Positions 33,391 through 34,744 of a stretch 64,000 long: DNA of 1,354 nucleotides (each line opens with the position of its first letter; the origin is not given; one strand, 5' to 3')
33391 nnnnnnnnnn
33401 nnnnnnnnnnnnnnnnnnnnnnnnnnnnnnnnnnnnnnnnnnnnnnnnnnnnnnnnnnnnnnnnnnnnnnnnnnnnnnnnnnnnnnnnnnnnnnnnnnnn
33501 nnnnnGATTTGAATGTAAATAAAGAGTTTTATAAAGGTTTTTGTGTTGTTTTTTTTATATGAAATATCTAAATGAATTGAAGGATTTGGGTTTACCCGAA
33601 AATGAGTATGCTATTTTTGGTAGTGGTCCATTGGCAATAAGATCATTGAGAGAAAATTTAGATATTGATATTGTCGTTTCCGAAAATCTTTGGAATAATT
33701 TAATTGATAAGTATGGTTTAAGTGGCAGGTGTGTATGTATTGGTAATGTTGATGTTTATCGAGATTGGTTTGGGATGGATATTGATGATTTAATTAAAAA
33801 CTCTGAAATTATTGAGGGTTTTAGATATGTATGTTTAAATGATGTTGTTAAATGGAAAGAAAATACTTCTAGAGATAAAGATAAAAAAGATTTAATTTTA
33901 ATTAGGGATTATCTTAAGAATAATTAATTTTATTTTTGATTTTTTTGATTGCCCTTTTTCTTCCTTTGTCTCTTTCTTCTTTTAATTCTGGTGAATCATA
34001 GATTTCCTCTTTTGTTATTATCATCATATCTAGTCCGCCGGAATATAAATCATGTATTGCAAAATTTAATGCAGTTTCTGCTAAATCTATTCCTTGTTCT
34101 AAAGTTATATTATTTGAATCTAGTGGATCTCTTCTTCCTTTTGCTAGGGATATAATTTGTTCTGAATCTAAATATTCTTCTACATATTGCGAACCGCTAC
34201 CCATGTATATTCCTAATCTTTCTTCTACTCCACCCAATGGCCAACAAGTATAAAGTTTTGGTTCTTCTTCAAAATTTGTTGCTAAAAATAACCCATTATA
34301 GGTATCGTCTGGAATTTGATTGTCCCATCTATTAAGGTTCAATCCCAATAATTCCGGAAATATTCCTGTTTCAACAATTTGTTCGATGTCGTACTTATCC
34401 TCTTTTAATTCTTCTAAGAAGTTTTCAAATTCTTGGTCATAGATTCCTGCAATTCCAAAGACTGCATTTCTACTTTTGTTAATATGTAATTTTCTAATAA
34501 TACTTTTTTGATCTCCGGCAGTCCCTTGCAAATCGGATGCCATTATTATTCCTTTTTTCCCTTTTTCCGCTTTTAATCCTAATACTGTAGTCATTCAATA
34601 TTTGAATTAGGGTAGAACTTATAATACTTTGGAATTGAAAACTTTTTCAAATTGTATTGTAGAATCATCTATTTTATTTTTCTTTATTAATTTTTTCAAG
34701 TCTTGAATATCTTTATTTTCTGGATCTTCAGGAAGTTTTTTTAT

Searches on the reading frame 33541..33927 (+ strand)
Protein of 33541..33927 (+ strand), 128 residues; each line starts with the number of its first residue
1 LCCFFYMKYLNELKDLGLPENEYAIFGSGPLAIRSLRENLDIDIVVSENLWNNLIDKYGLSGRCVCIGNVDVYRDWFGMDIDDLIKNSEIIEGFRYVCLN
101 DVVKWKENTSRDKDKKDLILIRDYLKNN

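Call 7: search_protein_families(library=pfam, proteins=[window:33541-33927:+], max_evalue=0.1)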
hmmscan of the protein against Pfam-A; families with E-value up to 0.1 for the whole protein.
window:33541-33927:+ (128 aa): 1 family
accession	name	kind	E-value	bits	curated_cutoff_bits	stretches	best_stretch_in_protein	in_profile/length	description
PF06337.17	DUSP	-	0.0057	17.5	29.3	1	36-67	44-73/77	DUSP domain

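Call 55: search_protein_families(library=ncbifam, proteins=[window:33541-33927:+], max_evalue=1)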
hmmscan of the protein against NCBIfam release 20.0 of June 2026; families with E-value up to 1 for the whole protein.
window:33541-33927:+ (128 aa): 1 family
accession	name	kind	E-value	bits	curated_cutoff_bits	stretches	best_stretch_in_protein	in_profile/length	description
NF005028.0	PRK06437.1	equivalog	0.02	15.1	85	1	13-29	27-43/67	hypothetical protein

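Call 56: search_protein_families(library=padloc, proteins=[window:33541-33927:+], max_evalue=1)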
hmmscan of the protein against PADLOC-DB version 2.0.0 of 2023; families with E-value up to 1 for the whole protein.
window:33541-33927:+ (128 aa): 1 family
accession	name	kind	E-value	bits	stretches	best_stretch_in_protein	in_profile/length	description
PDLC01712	typeIV_Cas6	-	0.0058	14.3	1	59-109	156-205/247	Cas6_1_IVE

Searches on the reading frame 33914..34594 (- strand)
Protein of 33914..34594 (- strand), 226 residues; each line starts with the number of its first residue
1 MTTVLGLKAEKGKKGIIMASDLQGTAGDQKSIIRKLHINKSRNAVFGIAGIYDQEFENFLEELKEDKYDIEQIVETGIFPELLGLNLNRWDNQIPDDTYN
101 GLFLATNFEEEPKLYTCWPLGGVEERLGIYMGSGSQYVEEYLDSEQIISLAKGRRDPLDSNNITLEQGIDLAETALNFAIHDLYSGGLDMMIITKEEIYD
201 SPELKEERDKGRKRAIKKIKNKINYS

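Call 7: search_protein_families(library=pfam, proteins=[window:33914-34594:-], max_evalue=0.1)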
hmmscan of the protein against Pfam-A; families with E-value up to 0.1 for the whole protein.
window:33914-34594:- (226 aa): 1 family
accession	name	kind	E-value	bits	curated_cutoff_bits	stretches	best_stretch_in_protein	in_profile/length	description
PF00227.31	Proteasome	-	2.2e-07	31.2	22.4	1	2-187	5-182/189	Proteasome subunit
